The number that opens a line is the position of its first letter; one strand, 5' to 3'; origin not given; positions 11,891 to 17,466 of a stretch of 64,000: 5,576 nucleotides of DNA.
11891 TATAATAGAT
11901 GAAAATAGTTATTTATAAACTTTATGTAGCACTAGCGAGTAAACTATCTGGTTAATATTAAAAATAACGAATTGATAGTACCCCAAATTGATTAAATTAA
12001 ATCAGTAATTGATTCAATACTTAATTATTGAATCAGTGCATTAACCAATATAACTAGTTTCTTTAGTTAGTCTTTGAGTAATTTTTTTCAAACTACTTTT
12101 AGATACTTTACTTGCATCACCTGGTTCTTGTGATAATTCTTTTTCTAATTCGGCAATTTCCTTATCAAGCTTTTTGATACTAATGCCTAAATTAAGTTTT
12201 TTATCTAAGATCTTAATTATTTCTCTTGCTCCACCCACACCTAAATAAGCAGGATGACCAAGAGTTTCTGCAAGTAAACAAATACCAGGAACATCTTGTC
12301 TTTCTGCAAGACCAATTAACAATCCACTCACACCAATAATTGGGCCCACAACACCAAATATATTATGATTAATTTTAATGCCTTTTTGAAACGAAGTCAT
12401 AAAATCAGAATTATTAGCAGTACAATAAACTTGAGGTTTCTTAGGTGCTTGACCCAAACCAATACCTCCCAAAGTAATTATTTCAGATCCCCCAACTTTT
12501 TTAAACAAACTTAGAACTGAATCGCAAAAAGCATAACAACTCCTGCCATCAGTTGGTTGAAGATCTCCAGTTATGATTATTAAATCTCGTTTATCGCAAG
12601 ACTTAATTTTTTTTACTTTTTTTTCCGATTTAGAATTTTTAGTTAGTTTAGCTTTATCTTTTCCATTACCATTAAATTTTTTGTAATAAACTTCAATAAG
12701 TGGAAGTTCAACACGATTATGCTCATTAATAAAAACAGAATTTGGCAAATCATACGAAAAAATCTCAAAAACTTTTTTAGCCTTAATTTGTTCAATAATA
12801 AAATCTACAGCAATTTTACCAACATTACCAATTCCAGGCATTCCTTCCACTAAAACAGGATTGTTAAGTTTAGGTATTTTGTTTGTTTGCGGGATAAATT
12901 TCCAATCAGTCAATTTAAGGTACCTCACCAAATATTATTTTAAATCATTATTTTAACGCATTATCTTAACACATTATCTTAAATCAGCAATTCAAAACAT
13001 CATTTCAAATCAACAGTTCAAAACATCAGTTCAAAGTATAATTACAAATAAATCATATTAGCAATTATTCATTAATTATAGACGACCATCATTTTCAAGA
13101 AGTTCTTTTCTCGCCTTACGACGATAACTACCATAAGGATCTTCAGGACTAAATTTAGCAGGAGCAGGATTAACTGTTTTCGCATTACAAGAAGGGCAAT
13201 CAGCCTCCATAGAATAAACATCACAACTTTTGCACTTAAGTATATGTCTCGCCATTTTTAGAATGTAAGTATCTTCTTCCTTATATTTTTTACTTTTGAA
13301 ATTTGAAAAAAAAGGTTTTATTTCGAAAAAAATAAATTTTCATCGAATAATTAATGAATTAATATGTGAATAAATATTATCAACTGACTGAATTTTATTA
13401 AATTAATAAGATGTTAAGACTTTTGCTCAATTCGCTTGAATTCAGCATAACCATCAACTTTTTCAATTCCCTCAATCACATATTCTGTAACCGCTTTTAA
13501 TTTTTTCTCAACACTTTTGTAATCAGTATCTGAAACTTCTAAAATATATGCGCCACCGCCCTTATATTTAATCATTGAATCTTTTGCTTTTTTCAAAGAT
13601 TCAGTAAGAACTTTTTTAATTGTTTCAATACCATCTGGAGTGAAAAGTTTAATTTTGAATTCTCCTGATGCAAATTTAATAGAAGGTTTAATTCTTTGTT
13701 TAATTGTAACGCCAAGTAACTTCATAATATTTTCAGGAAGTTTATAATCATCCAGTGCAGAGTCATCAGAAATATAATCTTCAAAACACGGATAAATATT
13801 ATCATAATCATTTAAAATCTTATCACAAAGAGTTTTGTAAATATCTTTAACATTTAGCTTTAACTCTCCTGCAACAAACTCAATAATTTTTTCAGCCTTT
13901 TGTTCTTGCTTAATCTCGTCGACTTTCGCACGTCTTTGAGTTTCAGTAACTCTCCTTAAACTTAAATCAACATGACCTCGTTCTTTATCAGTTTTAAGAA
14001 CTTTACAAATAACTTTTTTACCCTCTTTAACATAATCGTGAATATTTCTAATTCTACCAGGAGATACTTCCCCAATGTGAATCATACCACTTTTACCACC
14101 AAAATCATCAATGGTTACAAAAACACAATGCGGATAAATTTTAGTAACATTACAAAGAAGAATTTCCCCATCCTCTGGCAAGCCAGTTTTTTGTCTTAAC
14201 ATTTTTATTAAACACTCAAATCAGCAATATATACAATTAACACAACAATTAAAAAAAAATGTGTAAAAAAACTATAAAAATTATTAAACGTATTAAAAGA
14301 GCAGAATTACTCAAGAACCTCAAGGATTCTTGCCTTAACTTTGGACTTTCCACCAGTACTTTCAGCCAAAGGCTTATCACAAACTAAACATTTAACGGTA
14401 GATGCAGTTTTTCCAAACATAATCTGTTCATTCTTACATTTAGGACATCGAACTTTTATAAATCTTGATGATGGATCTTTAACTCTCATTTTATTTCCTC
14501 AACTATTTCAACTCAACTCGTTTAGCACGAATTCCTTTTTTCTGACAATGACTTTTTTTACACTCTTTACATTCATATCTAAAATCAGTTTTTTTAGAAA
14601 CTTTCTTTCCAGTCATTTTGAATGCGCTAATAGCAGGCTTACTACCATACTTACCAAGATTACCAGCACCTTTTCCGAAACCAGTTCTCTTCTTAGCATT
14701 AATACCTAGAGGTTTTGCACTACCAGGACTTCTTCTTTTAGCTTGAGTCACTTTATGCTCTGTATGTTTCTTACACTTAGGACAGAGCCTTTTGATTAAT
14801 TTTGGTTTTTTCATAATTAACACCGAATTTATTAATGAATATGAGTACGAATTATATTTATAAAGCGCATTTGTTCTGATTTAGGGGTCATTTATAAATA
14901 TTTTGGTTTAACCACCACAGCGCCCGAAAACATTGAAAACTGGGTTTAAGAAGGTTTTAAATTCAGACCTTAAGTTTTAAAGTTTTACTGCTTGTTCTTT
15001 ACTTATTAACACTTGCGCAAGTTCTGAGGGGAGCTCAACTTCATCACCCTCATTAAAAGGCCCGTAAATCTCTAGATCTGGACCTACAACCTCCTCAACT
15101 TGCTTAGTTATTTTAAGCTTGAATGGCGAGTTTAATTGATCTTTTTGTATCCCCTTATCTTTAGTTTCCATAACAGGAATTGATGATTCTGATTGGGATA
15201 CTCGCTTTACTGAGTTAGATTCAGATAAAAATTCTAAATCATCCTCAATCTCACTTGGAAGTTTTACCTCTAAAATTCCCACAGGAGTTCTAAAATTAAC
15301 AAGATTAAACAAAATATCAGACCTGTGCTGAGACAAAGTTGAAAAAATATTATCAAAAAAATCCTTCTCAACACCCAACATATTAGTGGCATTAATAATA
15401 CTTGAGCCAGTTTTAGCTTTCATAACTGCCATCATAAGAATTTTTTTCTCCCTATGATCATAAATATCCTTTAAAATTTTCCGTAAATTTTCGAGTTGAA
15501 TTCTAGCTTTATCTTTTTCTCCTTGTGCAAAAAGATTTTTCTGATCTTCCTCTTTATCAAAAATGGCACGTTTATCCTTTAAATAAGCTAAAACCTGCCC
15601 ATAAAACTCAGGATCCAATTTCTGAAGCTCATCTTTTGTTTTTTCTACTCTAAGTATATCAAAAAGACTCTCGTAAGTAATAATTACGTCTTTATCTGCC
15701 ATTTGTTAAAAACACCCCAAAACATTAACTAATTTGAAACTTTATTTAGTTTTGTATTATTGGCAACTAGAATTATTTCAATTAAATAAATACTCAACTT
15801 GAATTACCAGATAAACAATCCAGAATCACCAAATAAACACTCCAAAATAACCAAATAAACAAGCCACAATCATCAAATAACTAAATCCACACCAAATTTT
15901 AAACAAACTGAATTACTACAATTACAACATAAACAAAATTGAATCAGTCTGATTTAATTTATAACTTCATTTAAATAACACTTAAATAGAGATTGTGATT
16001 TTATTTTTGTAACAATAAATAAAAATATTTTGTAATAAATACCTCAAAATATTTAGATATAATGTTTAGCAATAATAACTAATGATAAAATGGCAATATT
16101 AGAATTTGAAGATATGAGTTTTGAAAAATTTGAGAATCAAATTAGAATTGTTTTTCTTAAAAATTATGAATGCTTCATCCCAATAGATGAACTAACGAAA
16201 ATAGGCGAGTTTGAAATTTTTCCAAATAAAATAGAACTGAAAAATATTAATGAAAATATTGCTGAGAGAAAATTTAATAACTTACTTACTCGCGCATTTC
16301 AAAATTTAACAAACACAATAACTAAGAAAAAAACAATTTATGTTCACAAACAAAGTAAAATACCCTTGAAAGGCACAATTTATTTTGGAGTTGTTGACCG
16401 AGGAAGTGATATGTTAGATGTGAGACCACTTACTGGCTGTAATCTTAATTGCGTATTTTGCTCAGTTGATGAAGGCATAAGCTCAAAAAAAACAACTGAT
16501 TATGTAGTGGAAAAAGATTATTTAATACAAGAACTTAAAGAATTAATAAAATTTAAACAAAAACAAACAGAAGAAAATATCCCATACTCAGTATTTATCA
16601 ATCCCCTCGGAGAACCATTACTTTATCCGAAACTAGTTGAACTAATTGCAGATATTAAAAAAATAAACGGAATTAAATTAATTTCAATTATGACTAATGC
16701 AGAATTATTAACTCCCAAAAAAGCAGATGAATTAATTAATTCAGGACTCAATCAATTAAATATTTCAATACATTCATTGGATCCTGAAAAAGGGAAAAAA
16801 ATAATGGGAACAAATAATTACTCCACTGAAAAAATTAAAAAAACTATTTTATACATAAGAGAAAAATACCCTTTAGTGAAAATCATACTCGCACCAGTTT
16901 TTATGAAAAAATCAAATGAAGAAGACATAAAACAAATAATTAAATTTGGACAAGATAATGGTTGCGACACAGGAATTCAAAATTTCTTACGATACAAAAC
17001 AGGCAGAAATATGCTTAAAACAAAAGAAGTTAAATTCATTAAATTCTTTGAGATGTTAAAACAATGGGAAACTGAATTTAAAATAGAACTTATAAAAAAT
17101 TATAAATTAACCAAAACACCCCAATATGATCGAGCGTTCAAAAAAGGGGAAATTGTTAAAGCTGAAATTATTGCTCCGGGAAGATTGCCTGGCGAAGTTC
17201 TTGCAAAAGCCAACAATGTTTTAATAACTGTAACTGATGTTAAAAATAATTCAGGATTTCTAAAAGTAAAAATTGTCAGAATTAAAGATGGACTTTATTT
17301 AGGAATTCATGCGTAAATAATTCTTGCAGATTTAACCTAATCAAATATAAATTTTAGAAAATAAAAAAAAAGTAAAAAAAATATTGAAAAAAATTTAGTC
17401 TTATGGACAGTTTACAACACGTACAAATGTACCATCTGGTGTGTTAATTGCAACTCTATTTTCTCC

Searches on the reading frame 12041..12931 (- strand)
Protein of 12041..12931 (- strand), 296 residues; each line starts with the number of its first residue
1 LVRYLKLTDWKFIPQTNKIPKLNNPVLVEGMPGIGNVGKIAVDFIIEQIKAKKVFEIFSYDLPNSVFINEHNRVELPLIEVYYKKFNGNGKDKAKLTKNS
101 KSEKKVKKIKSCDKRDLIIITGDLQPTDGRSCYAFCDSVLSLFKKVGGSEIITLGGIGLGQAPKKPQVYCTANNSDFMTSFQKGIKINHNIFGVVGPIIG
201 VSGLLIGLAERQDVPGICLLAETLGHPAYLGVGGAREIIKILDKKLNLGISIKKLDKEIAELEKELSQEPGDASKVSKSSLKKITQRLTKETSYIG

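Call 80: search_protein_families(library=pfam, proteins=[window:12041-12931:-], max_evalue=0.000001)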
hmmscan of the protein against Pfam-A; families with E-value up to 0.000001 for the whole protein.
window:12041-12931:- (296 aa): 1 family
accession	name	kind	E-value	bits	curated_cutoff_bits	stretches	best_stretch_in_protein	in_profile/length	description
PF09754.15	PAC2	-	1.2e-34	120.4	25.8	1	27-268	1-213/215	PAC2 family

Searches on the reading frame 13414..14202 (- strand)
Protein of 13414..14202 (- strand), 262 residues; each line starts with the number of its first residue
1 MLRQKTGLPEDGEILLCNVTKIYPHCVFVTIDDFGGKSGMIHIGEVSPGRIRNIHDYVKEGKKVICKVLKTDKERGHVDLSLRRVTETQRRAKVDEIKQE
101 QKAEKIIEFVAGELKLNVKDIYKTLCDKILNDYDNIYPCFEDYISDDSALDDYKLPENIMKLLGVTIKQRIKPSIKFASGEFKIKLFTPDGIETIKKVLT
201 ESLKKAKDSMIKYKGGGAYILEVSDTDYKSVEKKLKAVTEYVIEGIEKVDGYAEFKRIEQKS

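Call 80: search_protein_families(library=pfam, proteins=[window:13414-14202:-], max_evalue=0.000001)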
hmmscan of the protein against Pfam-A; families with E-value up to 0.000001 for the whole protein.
window:13414-14202:- (262 aa): 2 families
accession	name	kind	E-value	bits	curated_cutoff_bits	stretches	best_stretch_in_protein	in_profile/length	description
PF07541.17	EIF_2_alpha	-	6.4e-16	58.8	22.8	1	122-228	2-114/114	Eukaryotic translation initiation factor 2 alpha subunit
PF00575.29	S1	-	2.8e-12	47.3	22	1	9-83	2-74/74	S1 RNA binding domain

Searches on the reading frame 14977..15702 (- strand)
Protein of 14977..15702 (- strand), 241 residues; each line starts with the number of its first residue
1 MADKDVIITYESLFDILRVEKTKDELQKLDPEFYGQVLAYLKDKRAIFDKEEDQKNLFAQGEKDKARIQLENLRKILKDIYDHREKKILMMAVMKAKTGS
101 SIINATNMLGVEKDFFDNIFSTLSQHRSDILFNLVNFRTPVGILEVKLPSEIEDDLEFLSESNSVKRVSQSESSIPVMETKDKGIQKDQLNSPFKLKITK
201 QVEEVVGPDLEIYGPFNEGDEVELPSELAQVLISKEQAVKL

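Call 81: search_protein_families(library=pfam, proteins=[window:14977-15702:-], max_evalue=0.000001)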
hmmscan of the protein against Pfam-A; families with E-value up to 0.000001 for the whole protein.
window:14977-15702:- (241 aa): 1 family
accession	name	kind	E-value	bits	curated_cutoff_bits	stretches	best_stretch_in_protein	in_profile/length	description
PF22090.1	Gins51_C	-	4e-15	55.8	27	1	195-240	2-47/48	Gins51, C-terminal domain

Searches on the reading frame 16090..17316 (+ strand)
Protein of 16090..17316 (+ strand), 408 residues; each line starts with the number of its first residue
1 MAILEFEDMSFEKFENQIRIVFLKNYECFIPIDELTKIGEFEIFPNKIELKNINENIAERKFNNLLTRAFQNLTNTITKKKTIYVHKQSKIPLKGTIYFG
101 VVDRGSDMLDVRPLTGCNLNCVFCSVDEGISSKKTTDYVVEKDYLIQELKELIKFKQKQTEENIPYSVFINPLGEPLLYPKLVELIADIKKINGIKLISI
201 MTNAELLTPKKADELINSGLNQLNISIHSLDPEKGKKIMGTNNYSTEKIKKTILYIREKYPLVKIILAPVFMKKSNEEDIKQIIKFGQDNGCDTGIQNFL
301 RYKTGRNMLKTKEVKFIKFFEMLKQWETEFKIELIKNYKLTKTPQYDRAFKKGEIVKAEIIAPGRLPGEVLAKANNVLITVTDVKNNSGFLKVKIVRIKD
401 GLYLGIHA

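Call 81: search_protein_families(library=pfam, proteins=[window:16090-17316:+], max_evalue=0.000001)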
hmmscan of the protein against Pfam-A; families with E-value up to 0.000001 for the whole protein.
window:16090-17316:+ (408 aa): 1 family
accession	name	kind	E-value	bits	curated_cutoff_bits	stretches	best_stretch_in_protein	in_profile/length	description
PF04055.27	Radical_SAM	-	2.8e-25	89.8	29.5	1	113-286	3-165/166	Radical SAM superfamily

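Call 86: search_protein_families(library=ncbifam, proteins=[window:16090-17316:+], max_evalue=0.00001)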
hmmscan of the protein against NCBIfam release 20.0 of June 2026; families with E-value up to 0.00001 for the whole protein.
window:16090-17316:+ (408 aa): 25 families
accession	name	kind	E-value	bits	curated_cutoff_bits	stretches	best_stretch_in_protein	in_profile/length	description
TIGR02666.1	moaA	equivalog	3.4e-25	88.7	284.05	1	116-357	19-248/336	GTP 3',8-cyclase MoaA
NF001199.0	PRK00164.2-1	equivalog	1.5e-19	70.3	231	1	115-346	20-231/308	GTP 3',8-cyclase MoaA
TIGR02668.1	moaA_archaeal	equivalog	2.4e-18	66.1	325.25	1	116-332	19-219/303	GTP 3',8-cyclase MoaA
TIGR04311.1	rSAM_Geo_metal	subfamily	1.8e-13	50.4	400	1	110-333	6-224/423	radical SAM/SPASM family putative metalloenzyme maturase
TIGR04317.1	W_rSAM_matur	equivalog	6.5e-13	48.5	380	1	114-292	11-176/349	tungsten cofactor oxidoreductase radical SAM maturase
NF038283.1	viperin_w_prok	equivalog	1.7e-12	47.1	180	1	116-324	11-214/281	viperin family antiviral radical SAM protein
NF045702.1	rSAM_GDGT_ether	equivalog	5e-12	45.2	450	1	117-290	96-256/486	tetraether lipid synthase Tes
NF038332.1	rSAM_rare_HxsC4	exception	1.4e-11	44.2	500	1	116-301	23-195/335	radical SAM protein HxsC4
TIGR04055.1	rSAM_NirJ2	equivalog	1.5e-11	44.4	500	1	116-352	9-225/326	putative heme d1 biosynthesis radical SAM protein NirJ2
TIGR04545.1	rSAM_ahbD_hemeb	equivalog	8.2e-11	41.9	500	1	115-352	8-226/339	heme b synthase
TIGR02495.1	NrdG2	equivalog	1.8e-10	40.5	131.15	1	114-288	23-181/193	anaerobic ribonucleoside-triphosphate reductase activating protein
TIGR02109.1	PQQ_syn_pqqE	equivalog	1.6e-08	33.9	381.35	1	174-289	62-171/358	pyrroloquinoline quinone biosynthesis protein PqqE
NF045646.2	rSAM_Se_TrsS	equivalog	6.7e-08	31.5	490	1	116-290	95-254/441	radical SAM (seleno)protein TrsS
TIGR02493.1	PFLA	equivalog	9.4e-08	31.7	231.75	1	114-289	22-185/235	pyruvate formate-lyase-activating protein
NF050035.1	rSAM_WgK_link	exception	1.5e-07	30.7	650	1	109-293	11-177/367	radical SAM/SPASM peptide maturase WgkB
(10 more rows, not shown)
